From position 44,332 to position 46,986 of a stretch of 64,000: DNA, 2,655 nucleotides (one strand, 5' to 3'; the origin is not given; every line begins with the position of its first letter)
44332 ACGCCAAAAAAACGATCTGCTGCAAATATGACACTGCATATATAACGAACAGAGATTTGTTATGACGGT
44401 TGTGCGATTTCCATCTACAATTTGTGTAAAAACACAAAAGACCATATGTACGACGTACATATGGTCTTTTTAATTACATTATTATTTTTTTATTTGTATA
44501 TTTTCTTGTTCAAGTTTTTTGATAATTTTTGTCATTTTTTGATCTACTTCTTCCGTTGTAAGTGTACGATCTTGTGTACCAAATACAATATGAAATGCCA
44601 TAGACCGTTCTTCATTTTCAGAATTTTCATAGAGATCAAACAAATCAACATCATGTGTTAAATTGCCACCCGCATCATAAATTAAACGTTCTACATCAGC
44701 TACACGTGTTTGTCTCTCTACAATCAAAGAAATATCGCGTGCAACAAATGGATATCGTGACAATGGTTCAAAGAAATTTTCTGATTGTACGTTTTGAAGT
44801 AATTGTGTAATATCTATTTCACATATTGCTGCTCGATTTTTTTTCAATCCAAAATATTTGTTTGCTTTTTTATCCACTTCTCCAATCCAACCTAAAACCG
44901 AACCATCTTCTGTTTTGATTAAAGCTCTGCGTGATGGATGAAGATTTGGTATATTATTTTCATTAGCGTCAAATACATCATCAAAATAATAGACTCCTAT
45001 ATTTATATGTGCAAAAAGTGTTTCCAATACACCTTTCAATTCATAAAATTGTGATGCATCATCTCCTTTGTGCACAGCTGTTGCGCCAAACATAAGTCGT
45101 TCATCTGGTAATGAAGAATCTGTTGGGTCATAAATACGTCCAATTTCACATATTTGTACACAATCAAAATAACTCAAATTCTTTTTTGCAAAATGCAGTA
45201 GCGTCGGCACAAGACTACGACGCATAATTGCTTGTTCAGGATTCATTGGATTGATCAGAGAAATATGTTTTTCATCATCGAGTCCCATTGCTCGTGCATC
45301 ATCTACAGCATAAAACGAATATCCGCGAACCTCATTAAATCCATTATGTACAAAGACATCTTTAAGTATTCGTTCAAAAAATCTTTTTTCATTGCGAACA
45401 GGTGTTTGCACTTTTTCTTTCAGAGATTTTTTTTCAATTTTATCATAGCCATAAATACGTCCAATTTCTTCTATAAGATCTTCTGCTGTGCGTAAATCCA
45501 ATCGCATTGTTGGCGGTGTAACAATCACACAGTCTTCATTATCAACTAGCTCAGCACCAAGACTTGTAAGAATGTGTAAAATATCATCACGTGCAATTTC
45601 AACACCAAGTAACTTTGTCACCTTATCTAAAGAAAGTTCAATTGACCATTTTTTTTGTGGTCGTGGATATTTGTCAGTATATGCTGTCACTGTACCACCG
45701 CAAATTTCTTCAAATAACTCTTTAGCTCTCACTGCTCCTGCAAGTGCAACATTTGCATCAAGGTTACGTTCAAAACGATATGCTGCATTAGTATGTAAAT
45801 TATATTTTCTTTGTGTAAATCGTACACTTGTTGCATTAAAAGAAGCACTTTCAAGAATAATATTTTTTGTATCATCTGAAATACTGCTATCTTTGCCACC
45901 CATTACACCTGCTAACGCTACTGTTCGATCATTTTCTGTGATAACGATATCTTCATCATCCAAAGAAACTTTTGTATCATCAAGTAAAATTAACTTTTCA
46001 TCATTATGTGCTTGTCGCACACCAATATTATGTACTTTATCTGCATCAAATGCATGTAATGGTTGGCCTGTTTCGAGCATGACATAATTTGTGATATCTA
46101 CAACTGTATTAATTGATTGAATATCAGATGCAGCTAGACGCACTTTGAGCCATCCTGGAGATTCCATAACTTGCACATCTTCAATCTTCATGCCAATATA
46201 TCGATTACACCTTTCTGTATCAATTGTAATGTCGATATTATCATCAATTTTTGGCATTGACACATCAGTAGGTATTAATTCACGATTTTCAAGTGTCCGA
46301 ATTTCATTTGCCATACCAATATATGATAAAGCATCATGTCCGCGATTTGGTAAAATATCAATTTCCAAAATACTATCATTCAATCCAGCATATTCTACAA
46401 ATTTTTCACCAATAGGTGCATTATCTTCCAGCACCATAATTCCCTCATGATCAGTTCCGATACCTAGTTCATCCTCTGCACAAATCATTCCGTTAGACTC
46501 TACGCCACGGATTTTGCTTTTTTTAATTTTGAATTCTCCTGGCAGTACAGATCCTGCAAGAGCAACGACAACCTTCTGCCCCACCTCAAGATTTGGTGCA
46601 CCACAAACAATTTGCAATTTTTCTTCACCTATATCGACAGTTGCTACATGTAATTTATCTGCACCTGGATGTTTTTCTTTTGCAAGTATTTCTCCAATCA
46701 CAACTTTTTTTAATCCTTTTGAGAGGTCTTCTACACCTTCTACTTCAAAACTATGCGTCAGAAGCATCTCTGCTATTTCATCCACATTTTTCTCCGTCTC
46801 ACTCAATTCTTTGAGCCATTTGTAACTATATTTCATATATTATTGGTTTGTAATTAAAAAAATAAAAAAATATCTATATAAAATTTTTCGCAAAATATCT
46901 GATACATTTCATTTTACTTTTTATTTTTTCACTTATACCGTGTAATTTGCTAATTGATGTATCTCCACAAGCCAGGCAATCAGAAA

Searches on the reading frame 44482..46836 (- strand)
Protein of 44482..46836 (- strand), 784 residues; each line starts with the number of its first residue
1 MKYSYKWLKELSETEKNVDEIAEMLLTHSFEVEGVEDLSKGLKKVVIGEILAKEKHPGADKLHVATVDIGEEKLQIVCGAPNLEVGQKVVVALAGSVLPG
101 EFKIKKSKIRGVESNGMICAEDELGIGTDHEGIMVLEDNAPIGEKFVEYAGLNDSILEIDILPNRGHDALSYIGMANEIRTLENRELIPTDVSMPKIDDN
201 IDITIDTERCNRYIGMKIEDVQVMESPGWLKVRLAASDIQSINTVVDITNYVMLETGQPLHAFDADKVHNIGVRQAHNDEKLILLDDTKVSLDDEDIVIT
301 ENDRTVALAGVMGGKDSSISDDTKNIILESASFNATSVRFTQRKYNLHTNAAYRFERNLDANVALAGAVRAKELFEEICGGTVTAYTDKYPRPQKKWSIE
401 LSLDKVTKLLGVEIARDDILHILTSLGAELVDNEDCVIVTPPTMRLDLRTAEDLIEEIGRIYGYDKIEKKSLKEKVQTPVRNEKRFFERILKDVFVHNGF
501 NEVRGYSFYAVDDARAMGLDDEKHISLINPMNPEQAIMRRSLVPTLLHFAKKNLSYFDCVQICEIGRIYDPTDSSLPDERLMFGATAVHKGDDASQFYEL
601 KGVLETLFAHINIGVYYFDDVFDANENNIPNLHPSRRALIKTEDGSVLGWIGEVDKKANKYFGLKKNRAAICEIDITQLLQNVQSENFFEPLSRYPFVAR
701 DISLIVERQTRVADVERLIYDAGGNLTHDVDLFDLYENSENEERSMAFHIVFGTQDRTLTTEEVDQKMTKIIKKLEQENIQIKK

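Call 49: search_protein_families(library=pfam, proteins=[window:44482-46836:-], max_evalue=0.001)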
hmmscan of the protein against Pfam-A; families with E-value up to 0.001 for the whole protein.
window:44482-46836:- (784 aa): 5 families
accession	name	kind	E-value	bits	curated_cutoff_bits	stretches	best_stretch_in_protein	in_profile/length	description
PF03483.22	B3_4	-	6.7e-62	208.6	29.3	1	210-380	2-174/174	B3/4 domain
PF17759.6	tRNA_synthFbeta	-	5.9e-36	124.4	22.4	1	472-676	6-214/214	Phenylalanyl tRNA synthetase beta chain CLM domain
PF01588.26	tRNA_bind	-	3.2e-23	82.1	27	1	45-145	1-96/96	Putative tRNA binding domain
PF03147.19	FDX-ACB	-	9.6e-22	77.7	31.1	1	693-778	1-88/94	Ferredoxin-fold anticodon binding domain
PF03484.21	B5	-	1.2e-21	77.1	28.6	1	399-464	1-67/67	tRNA synthetase B5 domain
